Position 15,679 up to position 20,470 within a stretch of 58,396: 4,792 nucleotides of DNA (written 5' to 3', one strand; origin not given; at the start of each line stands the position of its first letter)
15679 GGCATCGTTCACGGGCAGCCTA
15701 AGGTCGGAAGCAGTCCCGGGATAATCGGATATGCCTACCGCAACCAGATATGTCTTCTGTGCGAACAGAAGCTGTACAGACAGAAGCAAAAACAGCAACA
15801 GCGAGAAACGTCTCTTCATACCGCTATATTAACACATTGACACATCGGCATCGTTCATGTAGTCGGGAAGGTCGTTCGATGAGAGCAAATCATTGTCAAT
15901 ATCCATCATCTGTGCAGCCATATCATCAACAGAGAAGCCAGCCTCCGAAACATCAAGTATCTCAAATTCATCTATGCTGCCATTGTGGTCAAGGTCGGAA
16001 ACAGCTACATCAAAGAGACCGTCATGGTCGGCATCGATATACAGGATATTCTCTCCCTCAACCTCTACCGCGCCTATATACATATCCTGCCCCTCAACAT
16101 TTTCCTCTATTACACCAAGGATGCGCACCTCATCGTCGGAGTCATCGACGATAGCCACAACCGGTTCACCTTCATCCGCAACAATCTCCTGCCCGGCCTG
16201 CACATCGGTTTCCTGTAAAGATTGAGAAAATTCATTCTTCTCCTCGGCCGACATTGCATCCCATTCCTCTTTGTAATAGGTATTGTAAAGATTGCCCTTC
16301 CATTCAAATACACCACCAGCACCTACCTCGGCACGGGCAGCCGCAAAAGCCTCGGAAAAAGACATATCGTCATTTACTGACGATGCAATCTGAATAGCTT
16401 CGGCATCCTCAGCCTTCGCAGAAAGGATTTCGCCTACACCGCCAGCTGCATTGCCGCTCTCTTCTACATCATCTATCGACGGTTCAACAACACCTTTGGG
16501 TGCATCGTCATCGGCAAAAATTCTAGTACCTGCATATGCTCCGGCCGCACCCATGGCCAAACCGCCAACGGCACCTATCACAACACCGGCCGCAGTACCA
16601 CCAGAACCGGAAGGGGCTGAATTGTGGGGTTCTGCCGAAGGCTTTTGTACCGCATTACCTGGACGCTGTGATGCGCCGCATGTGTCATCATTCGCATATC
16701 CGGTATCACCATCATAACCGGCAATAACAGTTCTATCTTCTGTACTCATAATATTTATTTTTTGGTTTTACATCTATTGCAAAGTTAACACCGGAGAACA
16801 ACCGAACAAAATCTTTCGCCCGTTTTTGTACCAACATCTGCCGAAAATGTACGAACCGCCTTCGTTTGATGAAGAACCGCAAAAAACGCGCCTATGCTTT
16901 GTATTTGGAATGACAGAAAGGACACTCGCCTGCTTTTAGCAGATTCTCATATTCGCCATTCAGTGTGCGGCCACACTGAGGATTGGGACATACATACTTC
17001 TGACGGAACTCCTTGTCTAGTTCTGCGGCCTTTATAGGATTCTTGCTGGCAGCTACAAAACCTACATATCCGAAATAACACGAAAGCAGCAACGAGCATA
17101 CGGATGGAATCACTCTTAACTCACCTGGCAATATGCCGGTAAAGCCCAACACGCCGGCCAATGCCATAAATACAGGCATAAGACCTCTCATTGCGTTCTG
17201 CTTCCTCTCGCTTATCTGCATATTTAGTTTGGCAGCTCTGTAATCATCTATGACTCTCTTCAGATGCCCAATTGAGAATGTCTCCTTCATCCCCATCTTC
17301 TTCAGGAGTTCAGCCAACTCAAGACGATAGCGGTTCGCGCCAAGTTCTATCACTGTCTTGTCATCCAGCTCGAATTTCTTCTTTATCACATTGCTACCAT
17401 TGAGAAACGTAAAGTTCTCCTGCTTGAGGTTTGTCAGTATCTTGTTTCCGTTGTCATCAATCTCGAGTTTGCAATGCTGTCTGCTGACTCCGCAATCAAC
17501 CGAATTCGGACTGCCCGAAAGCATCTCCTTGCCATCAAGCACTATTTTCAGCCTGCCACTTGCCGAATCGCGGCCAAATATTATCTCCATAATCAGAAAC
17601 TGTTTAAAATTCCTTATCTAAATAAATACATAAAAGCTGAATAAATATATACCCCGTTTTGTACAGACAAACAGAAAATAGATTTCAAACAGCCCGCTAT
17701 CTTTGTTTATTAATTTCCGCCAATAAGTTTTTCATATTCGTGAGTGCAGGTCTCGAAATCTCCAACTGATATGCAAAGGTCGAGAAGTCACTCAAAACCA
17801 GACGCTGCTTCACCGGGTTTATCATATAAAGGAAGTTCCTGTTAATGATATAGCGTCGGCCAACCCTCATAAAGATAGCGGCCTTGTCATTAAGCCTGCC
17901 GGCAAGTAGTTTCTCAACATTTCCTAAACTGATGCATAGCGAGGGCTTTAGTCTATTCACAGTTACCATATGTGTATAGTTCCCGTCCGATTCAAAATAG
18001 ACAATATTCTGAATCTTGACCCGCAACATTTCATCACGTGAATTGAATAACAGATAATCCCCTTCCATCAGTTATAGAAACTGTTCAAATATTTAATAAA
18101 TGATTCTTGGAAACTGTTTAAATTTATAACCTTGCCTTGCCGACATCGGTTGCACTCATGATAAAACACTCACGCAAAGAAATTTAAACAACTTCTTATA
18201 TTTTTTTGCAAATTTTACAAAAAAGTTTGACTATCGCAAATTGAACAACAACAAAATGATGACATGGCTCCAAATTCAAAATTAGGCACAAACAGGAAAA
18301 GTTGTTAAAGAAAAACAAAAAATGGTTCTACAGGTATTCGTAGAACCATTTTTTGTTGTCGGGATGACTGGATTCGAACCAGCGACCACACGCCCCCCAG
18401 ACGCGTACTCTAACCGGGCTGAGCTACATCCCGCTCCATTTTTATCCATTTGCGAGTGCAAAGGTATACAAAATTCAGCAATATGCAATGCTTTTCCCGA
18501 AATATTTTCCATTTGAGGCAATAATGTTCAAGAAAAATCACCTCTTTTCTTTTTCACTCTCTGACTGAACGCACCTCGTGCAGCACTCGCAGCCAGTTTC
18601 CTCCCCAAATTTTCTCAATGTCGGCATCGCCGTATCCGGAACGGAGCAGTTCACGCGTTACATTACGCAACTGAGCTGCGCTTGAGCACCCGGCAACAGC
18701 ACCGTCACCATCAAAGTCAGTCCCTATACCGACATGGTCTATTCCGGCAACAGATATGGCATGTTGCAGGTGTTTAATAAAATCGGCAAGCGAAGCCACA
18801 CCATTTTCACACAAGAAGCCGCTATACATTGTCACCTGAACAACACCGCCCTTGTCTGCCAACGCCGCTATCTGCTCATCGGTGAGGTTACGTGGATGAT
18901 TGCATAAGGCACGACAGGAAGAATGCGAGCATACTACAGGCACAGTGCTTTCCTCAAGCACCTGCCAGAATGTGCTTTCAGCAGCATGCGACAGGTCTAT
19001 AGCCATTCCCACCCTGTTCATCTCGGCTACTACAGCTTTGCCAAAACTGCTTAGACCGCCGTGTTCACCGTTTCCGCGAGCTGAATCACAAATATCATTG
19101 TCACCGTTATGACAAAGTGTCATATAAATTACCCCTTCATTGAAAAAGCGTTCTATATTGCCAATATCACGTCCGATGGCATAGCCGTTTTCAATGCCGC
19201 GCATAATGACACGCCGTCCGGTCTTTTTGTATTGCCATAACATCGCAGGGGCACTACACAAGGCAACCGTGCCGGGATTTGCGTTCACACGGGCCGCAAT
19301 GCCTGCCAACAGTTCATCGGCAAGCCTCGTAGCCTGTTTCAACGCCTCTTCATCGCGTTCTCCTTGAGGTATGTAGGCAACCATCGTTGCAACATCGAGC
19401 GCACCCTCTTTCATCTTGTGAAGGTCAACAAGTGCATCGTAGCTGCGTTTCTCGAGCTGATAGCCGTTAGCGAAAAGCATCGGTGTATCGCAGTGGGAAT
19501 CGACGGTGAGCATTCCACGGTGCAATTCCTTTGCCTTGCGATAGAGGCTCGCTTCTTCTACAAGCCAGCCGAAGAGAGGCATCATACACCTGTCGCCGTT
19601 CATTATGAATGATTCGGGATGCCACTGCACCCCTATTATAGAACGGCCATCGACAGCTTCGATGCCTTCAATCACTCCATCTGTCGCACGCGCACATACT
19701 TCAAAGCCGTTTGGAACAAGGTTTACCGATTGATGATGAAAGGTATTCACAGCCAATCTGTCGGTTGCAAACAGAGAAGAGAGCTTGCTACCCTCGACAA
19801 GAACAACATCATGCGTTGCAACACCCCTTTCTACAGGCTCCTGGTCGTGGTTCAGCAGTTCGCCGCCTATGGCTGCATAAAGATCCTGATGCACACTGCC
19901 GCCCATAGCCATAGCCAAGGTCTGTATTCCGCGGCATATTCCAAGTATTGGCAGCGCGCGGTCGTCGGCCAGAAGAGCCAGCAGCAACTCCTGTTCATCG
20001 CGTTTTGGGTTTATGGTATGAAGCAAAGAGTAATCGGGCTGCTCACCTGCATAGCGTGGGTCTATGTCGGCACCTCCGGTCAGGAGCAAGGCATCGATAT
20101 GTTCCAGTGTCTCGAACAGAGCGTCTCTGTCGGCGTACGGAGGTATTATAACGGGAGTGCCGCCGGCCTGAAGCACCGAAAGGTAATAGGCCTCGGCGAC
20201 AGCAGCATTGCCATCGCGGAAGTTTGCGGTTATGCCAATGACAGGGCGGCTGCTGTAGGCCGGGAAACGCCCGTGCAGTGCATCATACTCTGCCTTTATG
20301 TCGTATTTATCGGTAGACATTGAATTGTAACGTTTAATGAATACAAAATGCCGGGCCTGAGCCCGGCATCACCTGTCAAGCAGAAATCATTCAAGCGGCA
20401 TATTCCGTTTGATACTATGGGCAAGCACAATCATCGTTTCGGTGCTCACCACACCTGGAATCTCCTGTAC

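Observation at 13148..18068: Kinase-less six-gene cassette of FHA, PP2C, exported caspase, acidic EF-hand protein and LytTR: candidate undescribed envelope-spanning signalling or conflict system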

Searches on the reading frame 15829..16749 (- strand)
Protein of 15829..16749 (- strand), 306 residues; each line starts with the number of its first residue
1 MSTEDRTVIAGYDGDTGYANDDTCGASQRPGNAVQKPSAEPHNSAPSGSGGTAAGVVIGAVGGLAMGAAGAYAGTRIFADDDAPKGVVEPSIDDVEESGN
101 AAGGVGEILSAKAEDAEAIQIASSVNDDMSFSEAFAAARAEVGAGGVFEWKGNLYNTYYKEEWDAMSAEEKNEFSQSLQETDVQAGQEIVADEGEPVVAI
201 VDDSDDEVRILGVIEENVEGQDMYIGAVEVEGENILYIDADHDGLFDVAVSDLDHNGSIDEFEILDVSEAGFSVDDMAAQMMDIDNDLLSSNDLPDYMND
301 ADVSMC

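Call 3: search_protein_families(library=pfam, proteins=[window:15829-16749:-], max_evalue=0.1)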
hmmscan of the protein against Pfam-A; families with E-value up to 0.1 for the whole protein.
window:15829-16749:- (306 aa): 0 families

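Call 4: search_protein_families(library=ncbifam, proteins=[window:15829-16749:-], max_evalue=0.1)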
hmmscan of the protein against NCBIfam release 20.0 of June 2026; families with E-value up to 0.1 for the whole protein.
window:15829-16749:- (306 aa): 0 families

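Call 5: search_protein_families(library=padloc, proteins=[window:15829-16749:-], max_evalue=0.1)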
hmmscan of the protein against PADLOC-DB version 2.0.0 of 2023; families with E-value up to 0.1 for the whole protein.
window:15829-16749:- (306 aa): 0 families

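Call 10: find_homologous_proteins(query=window:15829-16749:-, max_evalue=0.001)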
Query window:15829-16749:- (306 aa): 447 proteins with E <= 0.001 among 8000 candidates; the best 120 are listed.
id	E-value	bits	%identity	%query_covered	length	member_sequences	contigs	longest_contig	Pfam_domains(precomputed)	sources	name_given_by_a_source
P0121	4.2e-190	649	100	100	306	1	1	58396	-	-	-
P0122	1.7e-85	305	57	63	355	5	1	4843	PF23768.2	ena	-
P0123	1.8e-82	295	56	61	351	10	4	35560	PF23768.2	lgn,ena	-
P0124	3.9e-82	294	56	62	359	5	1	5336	PF23768.2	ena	-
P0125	4.3e-81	291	53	64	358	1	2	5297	PF23768.2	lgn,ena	-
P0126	1.1e-80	289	51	96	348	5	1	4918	-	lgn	-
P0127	1.6e-80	289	52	64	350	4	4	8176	PF23768.2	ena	-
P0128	9.8e-80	286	54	61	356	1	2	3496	-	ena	-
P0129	2.2e-76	275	50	64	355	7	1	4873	-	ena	-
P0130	3.1e-76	275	52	64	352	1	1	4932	-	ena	-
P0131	1.3e-75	273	49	100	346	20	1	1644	-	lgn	-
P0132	1.7e-75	272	39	84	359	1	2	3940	PF23768.2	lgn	-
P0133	1.6e-74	269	55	61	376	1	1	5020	PF02586.20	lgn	-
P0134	2.5e-74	269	53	61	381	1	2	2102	-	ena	-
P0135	7.9e-73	264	55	59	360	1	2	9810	PF23768.2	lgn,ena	-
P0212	4.7e-30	123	36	50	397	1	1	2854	PF13202.13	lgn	-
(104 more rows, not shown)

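Call 37: search_protein_families(library=pfam, proteins=[P0122, P0212], max_evalue=0.01)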
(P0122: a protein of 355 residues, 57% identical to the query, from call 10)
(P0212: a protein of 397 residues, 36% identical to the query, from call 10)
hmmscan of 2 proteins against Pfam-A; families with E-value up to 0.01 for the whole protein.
P0122 (355 aa): 1 family
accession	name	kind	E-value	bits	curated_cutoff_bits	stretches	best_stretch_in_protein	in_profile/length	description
PF23768.1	DUF7167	-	8.2e-08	32.7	24.4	1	129-152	25-48/60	Domain of unknown function (DUF7167)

P0212 (397 aa): 2 families
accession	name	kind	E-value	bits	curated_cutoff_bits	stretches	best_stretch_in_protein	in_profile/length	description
PF13202.12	EF-hand_5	-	5.8e-06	26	25.9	0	253-267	6-20/25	EF hand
PF13517.12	FG-GAP_3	-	0.0071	17.4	26.9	0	212-233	40-61/61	FG-GAP-like repeat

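Call 43: predict_structure(alignment_id=A2)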
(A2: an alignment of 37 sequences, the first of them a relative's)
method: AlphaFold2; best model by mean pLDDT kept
length: 306 residues; sequences in the alignment: 37
mean_pLDDT: 65.8   pTM: 0.38
mean pLDDT of the five models: 65.8, 65.6, 65.1, 64.5, 62.9
residues with pLDDT >= 90: 113; 70-90: 27; 50-70: 35; < 50: 131
segments of 3 or more residues with pLDDT < 50: 1-40, 42-45, 47-96, 104-114, 183-205
pLDDT, mean of each block of 10 residues (from residue 1): 38 38 37 41 42 37 38 36 40 45 43 60 96 96 94 93 92 85 44 41 59 93 95 94 96 95 95 90 66 62 59
secondary structure, 60 per line:
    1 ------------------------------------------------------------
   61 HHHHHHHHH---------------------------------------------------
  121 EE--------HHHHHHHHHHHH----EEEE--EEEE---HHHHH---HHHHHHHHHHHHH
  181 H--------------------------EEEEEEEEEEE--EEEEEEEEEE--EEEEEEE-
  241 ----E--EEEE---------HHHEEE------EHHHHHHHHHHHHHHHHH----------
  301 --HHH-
elements in order: H61-69 H131-142 E147-150 E153-156 H160-164 H168-181 E208-218 E221-230 E233-239 E248-251 E264-266 H274-290

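Call 47: fold_search(model_id=the predicted structure, library=pdb)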
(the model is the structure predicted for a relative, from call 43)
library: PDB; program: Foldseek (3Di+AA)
matches with E <= 10: 622; with E <= 0.001: 0
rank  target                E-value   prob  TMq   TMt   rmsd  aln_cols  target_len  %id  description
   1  4rth_A                8.7e-02  0.23  0.10  0.17  15.4        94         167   16  The crystal structure of PsbP from Zea mays (released 2015-03-11)
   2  6u3r_MODEL_1_A        1.2e-01  0.93  0.12  0.19   3.6        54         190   13  Solution NMR structure of the DNAJB6b deltaST variant (Aligned on the J domain) (released 2019-10-09)
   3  8cht_C                1.4e-01  0.51  0.10  0.20  11.2        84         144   14  Crystal structure of human PURA (fragment Glu57-Glu212, PUR repeat I and II) (released 2024-02-21)
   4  4rth_B                1.6e-01  0.15  0.09  0.15  15.8        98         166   15  The crystal structure of PsbP from Zea mays (released 2015-03-11)
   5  8z9d_P                2.0e-01  0.14  0.11  0.16  16.5        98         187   19  cryo-EM structure of PSII-LHCII megacomplex from spinach (released 2024-11-13)
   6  9tvu_e                2.3e-01  0.04  0.08  0.05  45.8       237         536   12  Structure of the Chlamydomonas reinhardtii chlororibosome (released 2026-02-18)
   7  5wtq_C                3.2e-01  0.41  0.13  0.34  14.1       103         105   11  Crystal structure of human proteasome-assembling chaperone PAC4 (released 2017-03-22)
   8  1yz9_A                3.4e-01  0.18  0.09  0.11  10.4        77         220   10  Crystal structure of RNase III mutant E110Q from Aquifex aeolicus complexed with double stranded RNA at 2.1-Angstrom R (released 2005-11-22)
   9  8chv_C                4.1e-01  0.66  0.11  0.22   3.2        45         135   11  Crystal structure of human PURA (fragment Glu57-Glu212, PUR repeat I and II) R140P mutant (released 2024-02-21)
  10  2h63_A                4.4e-01  0.18  0.12  0.13   9.8        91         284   10  Crystal Structure of Human Biliverdin Reductase A (released 2006-07-04)
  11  6anw_A                4.6e-01  0.44  0.11  0.29   5.7        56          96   20  Crystal structure of anti-CRISPR protein AcrF10 (released 2017-10-25)
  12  8chu_B                4.6e-01  0.25  0.10  0.19  11.1        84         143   13  Crystal structure of human PURA repeat I-II K97E mutant (released 2024-02-21)
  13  4rti                  4.9e-01  0.12  0.09  0.15  14.2        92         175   17  The crystal structure of PsbP from Spinacia oleracea (released 2015-03-11)
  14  1yz9_B                5.9e-01  0.14  0.09  0.12  10.4        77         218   10  Crystal structure of RNase III mutant E110Q from Aquifex aeolicus complexed with double stranded RNA at 2.1-Angstrom R (released 2005-11-22)
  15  8chv_A                5.9e-01  0.11  0.10  0.19  15.6       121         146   10  Crystal structure of human PURA (fragment Glu57-Glu212, PUR repeat I and II) R140P mutant (released 2024-02-21)
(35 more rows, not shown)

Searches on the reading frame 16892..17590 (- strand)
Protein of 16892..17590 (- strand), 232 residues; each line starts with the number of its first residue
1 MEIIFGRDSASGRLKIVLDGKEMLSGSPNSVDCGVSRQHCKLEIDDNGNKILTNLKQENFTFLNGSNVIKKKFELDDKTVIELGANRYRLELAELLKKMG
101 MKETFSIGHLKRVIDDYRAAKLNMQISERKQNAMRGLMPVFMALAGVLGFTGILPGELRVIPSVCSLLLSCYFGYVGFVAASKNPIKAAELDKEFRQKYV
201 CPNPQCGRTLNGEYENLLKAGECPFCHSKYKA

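Call 3: search_protein_families(library=pfam, proteins=[window:16892-17590:-], max_evalue=0.1)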
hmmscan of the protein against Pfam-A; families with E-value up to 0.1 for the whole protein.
window:16892-17590:- (232 aa): 2 families
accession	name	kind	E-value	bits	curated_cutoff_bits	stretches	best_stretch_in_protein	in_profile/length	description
PF00498.31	FHA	-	1.7e-09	38.4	20.7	1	4-84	2-67/67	FHA domain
PF16697.10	Yop-YscD_cpl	-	5.2e-06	27.1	33.2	1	32-91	33-91/94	Inner membrane component of T3SS, cytoplasmic domain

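Call 4: search_protein_families(library=ncbifam, proteins=[window:16892-17590:-], max_evalue=0.1)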
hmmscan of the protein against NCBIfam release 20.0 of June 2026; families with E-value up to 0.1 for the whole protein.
window:16892-17590:- (232 aa): 1 family
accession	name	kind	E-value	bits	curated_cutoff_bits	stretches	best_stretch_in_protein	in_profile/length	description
NF052573.1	HisKinEspAMyxo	equivalog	0.00028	19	1400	1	32-120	62-149/755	serine histidine kinase EspA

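Call 5: search_protein_families(library=padloc, proteins=[window:16892-17590:-], max_evalue=0.1)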
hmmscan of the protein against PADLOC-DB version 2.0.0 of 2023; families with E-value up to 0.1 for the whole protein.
window:16892-17590:- (232 aa): 0 families

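Call 63: find_homologous_proteins(query=window:16892-17590:-, max_evalue=0.00001)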
Query window:16892-17590:- (232 aa): 21 proteins with E <= 0.00001 among 343 candidates.
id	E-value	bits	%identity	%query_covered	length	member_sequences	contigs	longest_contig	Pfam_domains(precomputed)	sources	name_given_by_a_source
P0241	8.0e-152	521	100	100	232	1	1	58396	PF00498.32,PF16697.11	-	-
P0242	2.3e-95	336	66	100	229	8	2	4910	PF00498.32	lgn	-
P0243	1.3e-83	298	58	100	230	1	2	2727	PF00498.32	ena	-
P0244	2.5e-83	297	58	100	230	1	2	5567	PF00498.32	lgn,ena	-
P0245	3.3e-82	293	58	100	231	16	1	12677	PF00498.32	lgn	-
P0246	5.6e-82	293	56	100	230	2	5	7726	PF00498.32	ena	-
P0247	1.4e-80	288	57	100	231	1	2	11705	PF00498.32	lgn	-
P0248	2.7e-80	287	56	100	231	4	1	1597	PF00498.32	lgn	-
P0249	6.3e-80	286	57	100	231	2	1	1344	PF00498.32,PF16697.11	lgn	-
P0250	8.7e-79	282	55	100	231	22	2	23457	PF00498.32,PF16697.11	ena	-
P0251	2.4e-78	281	55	100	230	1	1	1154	PF00498.32,PF16697.11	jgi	jgi:hypothetical protein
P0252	4.0e-76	273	55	100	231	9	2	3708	PF00498.32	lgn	-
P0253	1.7e-73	265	53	100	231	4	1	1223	PF00498.32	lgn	-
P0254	5.2e-73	263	52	100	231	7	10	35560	PF00498.32,PF16697.11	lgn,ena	-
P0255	2.1e-71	258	53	100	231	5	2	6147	PF00498.32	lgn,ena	-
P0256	9.9e-71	256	53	99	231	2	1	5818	PF00498.32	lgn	-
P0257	2.8e-64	235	50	100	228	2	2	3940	PF00498.32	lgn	-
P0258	8.9e-63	230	57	84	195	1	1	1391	PF00498.32,PF16697.11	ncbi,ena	-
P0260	2.1e-27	114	36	99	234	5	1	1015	PF00498.32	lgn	-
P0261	1.0e-23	102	44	54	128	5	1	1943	PF00498.32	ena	-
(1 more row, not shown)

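Call 70: predict_structure(alignment_id=A3)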
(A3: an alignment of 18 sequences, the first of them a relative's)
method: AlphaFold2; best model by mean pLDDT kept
length: 232 residues; sequences in the alignment: 18
mean_pLDDT: 84.1   pTM: 0.49
mean pLDDT of the five models: 84.1, 83.4, 82.9, 82.2, 75.4
residues with pLDDT >= 90: 43; 70-90: 177; 50-70: 12; < 50: 0
segments of 3 or more residues with pLDDT < 50: none
pLDDT, mean of each block of 10 residues (from residue 1): 87 84 83 86 77 85 86 80 85 72 73 90 89 87 87 80 89 88 88 91 83 84 81 75
secondary structure, 60 per line:
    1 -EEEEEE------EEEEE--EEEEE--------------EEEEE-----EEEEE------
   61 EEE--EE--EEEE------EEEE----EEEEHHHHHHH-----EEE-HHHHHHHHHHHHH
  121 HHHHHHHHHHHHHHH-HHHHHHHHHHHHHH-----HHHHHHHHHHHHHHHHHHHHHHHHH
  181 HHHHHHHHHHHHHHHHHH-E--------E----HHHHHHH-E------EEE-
elements in order: E2-7 E14-18 E21-25 E40-44 E50-54 E61-63 E70-73 E80-83 E88-91 H92-98 E104-106 H108-135 H137-150 H156-198 H214-220 E229-231

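Call 72: fold_search(model_id=the predicted structure, library=pdb)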
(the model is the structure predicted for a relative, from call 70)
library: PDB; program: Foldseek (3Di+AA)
matches with E <= 10: 368; with E <= 0.001: 1
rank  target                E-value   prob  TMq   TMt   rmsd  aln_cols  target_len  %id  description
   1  6a8w                  5.6e-04  1.00  0.25  0.40   7.1       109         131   20  Crystal structure of the FHA domain of Far9 (released 2019-07-10)
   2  2pie_A                1.0e-03  1.00  0.26  0.41   7.0       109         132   19  Crystal structure of the FHA domain of RNF8 in complex with its optimal phosphopeptide (released 2007-12-11)
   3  3fm8_A                1.1e-03  1.00  0.23  0.48   7.8        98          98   26  Crystal structure of full length centaurin alpha-1 bound with the FHA domain of KIF13B (CAPRI target) (released 2009-08-25)
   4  3oun_A                1.3e-03  1.00  0.21  0.49   7.9        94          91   22  Crystal structure of the FhaA FHA domain complexed with the intracellular domain of Rv3910 (released 2012-02-08)
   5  4egx_C                1.8e-03  1.00  0.25  0.31   6.1       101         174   16  Crystal structure of KIF1A CC1-FHA tandem (released 2012-10-03)
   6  3gqs_B                1.9e-03  1.00  0.22  0.46   8.5        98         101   18  Crystal structure of the FHA domain of CT664 protein from Chlamydia trachomatis (released 2009-04-07)
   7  3po8                  1.9e-03  1.00  0.21  0.46   8.1        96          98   22  Structural and functional analysis of phosphothreonine-dependent FHA domain interactions (released 2011-01-26)
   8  5djo_A                2.0e-03  1.00  0.26  0.35   6.3       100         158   20  Crystal structure of the CC1-FHA tandem of Kinesin-3 KIF13A (released 2015-12-30)
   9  3poa_A                2.0e-03  1.00  0.21  0.47   8.0        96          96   22  Structural and functional analysis of phosphothreonine-dependent FHA domain interactions (released 2011-01-26)
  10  6i2p_D                2.4e-03  1.00  0.21  0.40   8.3        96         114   14  Crystal structure of the Mycobacterium tuberculosis PknB kinase domain (L33E mutant) in complex with its substrate Gar (released 2019-05-22)
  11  2lc1_MODEL_1_A        2.9e-03  1.00  0.20  0.42   8.5        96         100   24  Rv0020c_FHA Structure (released 2011-11-02)
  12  3gqs_A                3.1e-03  1.00  0.22  0.47   8.2        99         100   17  Crystal structure of the FHA domain of CT664 protein from Chlamydia trachomatis (released 2009-04-07)
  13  2csw_MODEL_1_A        3.2e-03  1.00  0.24  0.35   7.3       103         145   21  Solution structure of the FHA domain of human ubiquitin ligase protein RNF8 (released 2005-11-23)
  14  5djo_B                3.4e-03  1.00  0.24  0.34   5.7       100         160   19  Crystal structure of the CC1-FHA tandem of Kinesin-3 KIF13A (released 2015-12-30)
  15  6i2q_B                4.3e-03  1.00  0.23  0.51   7.7       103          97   16  Crystal structure of the wild-type SucA domain of Mycobacterium smegmatis KGD (alpha-ketoglutarate decarboxylase), in  (released 2019-05-22)
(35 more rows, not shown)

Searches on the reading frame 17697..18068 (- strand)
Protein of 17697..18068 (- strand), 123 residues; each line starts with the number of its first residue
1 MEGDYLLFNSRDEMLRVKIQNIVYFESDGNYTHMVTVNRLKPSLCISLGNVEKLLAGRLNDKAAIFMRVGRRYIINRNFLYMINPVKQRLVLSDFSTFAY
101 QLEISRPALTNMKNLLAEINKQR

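Call 3: search_protein_families(library=pfam, proteins=[window:17697-18068:-], max_evalue=0.1)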
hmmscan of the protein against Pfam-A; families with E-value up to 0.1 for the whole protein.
window:17697-18068:- (123 aa): 1 family
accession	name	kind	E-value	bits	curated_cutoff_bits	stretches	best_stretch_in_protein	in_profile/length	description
PF04397.21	LytTR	-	1.4e-08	35.3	22.6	1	13-116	2-97/98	LytTr DNA-binding domain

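Call 4: search_protein_families(library=ncbifam, proteins=[window:17697-18068:-], max_evalue=0.1)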
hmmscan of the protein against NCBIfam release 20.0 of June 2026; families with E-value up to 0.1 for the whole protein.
window:17697-18068:- (123 aa): 0 families

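Call 5: search_protein_families(library=padloc, proteins=[window:17697-18068:-], max_evalue=0.1)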
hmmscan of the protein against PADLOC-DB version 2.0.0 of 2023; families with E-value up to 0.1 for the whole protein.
window:17697-18068:- (123 aa): 0 families

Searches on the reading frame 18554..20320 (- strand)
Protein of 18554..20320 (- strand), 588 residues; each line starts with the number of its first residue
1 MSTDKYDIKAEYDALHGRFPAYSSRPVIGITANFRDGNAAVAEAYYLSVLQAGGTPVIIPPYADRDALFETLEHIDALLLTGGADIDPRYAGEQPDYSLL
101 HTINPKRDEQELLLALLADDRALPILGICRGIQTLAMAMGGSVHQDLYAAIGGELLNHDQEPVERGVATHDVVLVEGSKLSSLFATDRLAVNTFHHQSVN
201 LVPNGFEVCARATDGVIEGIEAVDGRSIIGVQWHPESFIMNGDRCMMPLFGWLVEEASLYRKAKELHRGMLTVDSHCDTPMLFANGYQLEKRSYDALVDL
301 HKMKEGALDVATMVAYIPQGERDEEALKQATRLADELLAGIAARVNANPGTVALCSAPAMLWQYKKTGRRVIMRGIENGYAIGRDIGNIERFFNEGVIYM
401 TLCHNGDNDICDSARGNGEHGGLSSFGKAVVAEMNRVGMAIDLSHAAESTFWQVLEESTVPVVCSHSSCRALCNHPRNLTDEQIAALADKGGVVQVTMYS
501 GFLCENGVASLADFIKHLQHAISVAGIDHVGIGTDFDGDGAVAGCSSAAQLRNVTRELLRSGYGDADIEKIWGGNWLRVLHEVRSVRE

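Call 56: search_protein_families(library=pfam, proteins=[window:18554-20320:-], max_evalue=0.00001)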
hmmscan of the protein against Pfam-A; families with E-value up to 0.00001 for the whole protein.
window:18554-20320:- (588 aa): 3 families
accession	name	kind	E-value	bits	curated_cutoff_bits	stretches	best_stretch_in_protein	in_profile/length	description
PF01244.27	Peptidase_M19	-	7.7e-100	334.6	26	1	266-582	2-319/319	Membrane dipeptidase (Peptidase family M19)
PF07722.19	Peptidase_C26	-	3.2e-55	187.7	20.5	1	26-236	1-219/219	Peptidase C26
PF00117.34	GATase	-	1.1e-15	58.3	22.8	1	114-244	64-180/190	Glutamine amidotransferase class-I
